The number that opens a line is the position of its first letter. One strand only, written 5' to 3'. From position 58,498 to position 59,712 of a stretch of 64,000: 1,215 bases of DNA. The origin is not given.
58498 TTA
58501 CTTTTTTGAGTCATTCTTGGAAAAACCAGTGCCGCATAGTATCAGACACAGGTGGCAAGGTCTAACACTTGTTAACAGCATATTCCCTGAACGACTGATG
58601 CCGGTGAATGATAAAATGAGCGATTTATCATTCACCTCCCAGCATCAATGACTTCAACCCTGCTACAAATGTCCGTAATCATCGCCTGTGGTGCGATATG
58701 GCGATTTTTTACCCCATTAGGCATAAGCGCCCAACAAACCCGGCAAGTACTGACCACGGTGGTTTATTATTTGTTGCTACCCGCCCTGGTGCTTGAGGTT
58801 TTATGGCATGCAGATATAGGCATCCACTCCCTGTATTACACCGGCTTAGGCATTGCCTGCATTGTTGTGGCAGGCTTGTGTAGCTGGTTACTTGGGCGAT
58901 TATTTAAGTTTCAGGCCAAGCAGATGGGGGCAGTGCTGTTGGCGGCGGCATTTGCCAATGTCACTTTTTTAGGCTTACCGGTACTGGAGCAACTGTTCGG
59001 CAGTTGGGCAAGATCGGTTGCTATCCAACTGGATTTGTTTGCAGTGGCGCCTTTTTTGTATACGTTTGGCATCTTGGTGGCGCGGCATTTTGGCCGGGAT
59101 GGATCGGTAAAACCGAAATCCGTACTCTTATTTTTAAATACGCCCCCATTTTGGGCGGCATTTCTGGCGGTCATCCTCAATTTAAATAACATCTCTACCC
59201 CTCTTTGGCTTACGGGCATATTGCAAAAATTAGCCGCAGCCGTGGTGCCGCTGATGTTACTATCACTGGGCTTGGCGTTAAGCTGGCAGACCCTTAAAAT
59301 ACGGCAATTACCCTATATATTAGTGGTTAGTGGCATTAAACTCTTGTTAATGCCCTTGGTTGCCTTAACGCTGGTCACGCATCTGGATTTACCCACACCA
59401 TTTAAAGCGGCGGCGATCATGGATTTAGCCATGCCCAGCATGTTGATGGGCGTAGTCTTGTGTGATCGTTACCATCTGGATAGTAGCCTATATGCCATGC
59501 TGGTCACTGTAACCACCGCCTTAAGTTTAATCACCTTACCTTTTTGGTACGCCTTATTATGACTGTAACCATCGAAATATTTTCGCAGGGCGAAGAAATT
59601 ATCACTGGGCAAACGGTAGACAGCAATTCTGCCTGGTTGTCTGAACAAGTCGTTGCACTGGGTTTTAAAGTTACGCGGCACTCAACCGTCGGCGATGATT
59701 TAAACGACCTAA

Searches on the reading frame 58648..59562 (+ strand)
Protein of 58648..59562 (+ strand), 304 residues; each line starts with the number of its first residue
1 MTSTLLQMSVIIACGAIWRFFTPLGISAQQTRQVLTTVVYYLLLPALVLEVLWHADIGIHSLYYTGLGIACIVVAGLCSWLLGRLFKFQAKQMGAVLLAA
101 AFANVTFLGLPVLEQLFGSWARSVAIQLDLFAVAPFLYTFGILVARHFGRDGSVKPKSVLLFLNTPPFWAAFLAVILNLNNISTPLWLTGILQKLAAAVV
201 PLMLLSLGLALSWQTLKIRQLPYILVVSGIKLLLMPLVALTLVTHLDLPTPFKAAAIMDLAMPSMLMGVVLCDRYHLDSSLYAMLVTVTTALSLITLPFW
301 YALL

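Call 11: search_protein_families(library=pfam, proteins=[window:58648-59562:+], max_evalue=1)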
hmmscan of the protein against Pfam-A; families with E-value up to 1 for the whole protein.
window:58648-59562:+ (304 aa): 3 families
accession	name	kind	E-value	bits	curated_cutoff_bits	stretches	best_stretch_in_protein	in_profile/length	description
PF03547.23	Mem_trans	-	1.5e-25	90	25.7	1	10-301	11-343/343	Membrane transport protein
PF01758.21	SBF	-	0.0055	16.8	24.3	1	201-304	5-114/191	Sodium Bile acid symporter family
PF11460.13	DUF3007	-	0.6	10.8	25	0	35-93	7-62/96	Protein of unknown function (DUF3007)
